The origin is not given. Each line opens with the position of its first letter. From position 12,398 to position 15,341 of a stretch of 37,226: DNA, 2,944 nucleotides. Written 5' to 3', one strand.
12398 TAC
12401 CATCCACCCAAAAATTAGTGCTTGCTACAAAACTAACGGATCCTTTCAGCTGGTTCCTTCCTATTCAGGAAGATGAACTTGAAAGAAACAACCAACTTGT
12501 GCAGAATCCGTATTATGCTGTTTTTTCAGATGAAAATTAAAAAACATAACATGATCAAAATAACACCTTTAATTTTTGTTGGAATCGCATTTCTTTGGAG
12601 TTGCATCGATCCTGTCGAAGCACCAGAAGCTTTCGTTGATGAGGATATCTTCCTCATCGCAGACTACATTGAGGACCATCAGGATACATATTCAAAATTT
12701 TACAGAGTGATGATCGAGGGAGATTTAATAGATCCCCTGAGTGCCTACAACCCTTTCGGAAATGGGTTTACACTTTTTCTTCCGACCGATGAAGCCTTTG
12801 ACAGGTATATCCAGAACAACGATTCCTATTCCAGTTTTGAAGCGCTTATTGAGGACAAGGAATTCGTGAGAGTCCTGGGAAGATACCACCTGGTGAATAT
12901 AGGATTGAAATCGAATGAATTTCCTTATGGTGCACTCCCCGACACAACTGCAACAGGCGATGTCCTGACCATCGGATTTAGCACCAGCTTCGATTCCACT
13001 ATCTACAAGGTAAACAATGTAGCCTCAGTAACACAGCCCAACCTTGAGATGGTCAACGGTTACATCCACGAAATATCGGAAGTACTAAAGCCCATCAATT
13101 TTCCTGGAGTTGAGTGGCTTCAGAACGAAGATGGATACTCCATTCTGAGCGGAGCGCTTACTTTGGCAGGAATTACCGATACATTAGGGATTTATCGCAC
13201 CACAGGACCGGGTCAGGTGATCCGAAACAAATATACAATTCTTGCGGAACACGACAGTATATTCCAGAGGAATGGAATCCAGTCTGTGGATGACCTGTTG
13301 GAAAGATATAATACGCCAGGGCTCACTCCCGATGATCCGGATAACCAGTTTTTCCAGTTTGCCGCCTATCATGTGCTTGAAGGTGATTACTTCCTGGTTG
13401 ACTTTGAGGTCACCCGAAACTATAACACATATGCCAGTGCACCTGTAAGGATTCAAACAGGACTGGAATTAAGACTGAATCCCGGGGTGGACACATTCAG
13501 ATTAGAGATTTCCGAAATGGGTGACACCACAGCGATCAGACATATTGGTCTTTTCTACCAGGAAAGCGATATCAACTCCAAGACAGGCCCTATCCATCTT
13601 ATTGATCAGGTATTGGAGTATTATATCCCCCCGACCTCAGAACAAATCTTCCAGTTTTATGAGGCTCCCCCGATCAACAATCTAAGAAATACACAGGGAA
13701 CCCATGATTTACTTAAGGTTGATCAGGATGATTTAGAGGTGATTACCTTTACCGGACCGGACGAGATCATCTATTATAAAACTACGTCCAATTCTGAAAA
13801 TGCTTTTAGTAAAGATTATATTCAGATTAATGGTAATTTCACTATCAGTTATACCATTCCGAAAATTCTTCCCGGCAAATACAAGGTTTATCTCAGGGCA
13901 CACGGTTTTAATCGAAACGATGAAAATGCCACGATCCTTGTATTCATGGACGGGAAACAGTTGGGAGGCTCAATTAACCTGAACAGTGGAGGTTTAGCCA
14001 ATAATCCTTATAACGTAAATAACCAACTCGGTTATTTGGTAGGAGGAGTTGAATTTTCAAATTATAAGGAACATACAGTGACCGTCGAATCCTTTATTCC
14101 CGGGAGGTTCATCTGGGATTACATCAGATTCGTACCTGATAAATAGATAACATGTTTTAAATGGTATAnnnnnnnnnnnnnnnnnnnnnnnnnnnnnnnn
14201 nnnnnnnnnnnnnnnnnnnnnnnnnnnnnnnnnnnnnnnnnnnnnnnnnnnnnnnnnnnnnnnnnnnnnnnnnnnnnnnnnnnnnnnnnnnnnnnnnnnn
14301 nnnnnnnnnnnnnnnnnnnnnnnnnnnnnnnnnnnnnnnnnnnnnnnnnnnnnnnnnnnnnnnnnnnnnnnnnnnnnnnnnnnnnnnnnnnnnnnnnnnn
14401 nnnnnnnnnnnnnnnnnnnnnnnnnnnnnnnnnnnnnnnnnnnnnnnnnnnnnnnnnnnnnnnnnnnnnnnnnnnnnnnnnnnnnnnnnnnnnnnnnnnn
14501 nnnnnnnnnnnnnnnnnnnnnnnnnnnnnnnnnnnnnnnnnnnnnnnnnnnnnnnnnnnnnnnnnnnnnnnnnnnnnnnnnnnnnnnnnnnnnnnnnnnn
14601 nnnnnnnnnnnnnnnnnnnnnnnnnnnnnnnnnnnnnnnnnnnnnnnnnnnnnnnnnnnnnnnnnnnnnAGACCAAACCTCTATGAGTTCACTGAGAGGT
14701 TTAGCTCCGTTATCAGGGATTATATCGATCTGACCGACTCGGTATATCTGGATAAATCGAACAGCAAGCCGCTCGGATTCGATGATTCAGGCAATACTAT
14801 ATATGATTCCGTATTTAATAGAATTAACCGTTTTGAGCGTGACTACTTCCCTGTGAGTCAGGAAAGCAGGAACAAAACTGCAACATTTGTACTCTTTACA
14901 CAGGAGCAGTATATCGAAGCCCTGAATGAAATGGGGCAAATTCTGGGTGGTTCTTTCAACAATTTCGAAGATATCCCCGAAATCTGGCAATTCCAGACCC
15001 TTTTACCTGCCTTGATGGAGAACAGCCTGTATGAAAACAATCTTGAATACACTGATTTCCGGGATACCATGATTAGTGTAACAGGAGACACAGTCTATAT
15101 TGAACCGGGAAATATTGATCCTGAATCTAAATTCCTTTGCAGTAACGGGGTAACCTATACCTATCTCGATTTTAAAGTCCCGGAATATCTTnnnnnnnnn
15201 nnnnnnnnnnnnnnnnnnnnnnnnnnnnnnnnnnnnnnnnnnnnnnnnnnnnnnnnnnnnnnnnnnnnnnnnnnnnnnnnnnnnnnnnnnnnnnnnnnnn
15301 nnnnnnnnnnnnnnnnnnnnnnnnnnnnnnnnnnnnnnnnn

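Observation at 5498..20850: Duplicated FAS1-lipoprotein/SusC/SusD modules: a fasciclin-decorated outer-membrane import operon with no enzyme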

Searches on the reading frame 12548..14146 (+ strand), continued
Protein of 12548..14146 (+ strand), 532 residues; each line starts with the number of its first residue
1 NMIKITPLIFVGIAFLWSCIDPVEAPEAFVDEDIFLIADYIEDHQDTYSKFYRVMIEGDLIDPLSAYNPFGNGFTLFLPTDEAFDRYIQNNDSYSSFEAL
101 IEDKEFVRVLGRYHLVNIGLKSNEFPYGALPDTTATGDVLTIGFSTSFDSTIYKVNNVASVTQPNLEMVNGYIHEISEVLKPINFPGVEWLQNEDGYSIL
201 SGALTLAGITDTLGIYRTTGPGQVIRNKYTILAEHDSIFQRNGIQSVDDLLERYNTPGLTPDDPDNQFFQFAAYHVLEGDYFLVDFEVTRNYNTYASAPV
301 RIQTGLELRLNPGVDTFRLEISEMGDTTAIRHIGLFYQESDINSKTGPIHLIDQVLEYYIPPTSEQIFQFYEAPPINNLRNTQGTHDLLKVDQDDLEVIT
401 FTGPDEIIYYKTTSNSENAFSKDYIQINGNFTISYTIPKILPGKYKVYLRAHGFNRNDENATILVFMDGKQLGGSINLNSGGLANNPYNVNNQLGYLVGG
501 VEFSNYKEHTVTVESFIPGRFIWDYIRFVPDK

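Call 92: search_protein_families(library=pfam, proteins=[L088:21811-23316:+, L088:23410-25407:+, L089:21769-23295:+, L089:23345-25261:+, L090:21849-23372:+, L090:23548-25506:+, L088:4215-6335:-, L089:4210-6165:-], max_evalue=0.001)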
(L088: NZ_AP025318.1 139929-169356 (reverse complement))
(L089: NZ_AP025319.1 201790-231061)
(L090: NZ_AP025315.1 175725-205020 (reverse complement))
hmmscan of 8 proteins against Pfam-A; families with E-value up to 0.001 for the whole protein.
L088:21811-23316:+ (501 aa): 2 families
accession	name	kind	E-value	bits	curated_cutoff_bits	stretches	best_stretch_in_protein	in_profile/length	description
PF16656.11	Pur_ac_phosph_N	-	1.3e-05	26.1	30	0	164-236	20-93/93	Purple acid Phosphatase, N-terminal domain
PF00041.27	fn3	-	0.00012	22.7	25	0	206-229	54-78/84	Fibronectin type III domain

L088:23410-25407:+ (665 aa): 1 family
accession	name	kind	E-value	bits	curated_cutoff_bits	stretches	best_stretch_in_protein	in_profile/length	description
PF00754.31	F5_F8_type_C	-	6.6e-06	26.7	28.2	1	519-635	9-115/127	F5/8 type C domain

L089:21769-23295:+ (508 aa): 1 family
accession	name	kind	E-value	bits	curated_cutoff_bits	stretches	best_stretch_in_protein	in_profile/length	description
PF02415.23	Chlam_PMP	-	1.1e-05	25.6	20.6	0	372-387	1-17/19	Chlamydia polymorphic membrane protein (Chlamydia_PMP) repeat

L089:23345-25261:+ (638 aa): 1 family
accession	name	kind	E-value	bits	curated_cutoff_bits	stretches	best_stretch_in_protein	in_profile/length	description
PF00754.31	F5_F8_type_C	-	1.8e-11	44.7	28.2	1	503-615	9-117/127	F5/8 type C domain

L090:21849-23372:+ (507 aa): 5 families
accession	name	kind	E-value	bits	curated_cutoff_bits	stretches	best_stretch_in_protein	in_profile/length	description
PF00041.27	fn3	-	6.7e-09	36.3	25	1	158-221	23-76/84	Fibronectin type III domain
PF02415.23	Chlam_PMP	-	2.1e-08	34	20.6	0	372-388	1-17/19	Chlamydia polymorphic membrane protein (Chlamydia_PMP) repeat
PF13229.12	Beta_helix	-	1e-07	32.1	25.9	1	352-471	54-149/158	Right handed beta helix region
PF16656.11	Pur_ac_phosph_N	-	0.0001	23.2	30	0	181-230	43-93/93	Purple acid Phosphatase, N-terminal domain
PF25059.1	FN3_DSCAM-DSCAML_C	-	0.00058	20.6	39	0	158-230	13-80/89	DSCAM/DSCAML C-terminal Fn3-like domain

L090:23548-25506:+ (652 aa): 2 families
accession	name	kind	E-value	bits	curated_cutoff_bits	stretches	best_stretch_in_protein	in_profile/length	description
PF00754.31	F5_F8_type_C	-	2.1e-16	60.6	28.2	1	506-639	8-126/127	F5/8 type C domain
PF22633.2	F5_F8_type_C_2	-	5.4e-07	30.6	27.8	1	515-589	2-73/91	NedA-like, galactose-binding domain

L088:4215-6335:- (706 aa): 1 family
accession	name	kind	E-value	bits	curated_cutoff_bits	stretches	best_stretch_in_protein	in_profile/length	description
PF13385.13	Laminin_G_3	-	1.5e-13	51.6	27.6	1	258-390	12-150/151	Concanavalin A-like lectin/glucanases superfamily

L089:4210-6165:- (651 aa): 1 family
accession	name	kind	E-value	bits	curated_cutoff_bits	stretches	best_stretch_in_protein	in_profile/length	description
PF13385.13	Laminin_G_3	-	9.8e-24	84.6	27.6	2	262-391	16-150/151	Concanavalin A-like lectin/glucanases superfamily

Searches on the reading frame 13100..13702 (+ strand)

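Call 72: search_protein_families(library=pfam, proteins=[window:13100-13702:+], max_evalue=10)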
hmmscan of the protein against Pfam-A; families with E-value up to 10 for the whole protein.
window:13100-13702:+ (201 aa): 1 family
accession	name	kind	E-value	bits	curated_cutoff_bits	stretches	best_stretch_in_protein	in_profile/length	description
PF02469.27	Fasciclin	-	3.5e-05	24.4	22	1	12-172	2-121/123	Fasciclin domain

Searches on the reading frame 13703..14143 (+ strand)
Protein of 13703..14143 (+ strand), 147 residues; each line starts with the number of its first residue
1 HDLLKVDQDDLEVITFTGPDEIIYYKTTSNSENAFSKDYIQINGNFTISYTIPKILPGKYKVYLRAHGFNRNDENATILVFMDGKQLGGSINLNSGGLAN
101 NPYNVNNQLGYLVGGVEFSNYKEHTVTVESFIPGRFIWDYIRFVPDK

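Call 72: search_protein_families(library=pfam, proteins=[window:13703-14143:+], max_evalue=10)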
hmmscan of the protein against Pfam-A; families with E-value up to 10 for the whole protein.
window:13703-14143:+ (147 aa): 4 families
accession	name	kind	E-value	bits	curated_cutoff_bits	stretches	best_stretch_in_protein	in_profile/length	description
PF17133.9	DUF5108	-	0.0011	19.2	27.4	1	25-65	76-123/226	Domain of unknown function (DUF5108)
PF14686.12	fn3_3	-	0.033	14.4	24.4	1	49-78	36-65/75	Polysaccharide lyase family 4, domain II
PF21618.2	OST_P1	-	0.083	13.7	27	1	40-80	9-46/93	Oligosaccharyl transferase, Peripheral 1 domain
PF16405.10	DUF5013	-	0.12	13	28.5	1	57-128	73-148/149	Domain of unknown function (DUF5013)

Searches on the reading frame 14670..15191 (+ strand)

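Call 72: search_protein_families(library=pfam, proteins=[window:14670-15191:+], max_evalue=10)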
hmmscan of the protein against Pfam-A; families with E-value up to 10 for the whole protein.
window:14670-15191:+ (174 aa): 1 family
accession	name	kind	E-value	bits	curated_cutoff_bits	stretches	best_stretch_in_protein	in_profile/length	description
PF24991.2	Ig_NUP210_4th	-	0.17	12.1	25.2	1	37-74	19-57/79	NUP210 forth Ig-like domain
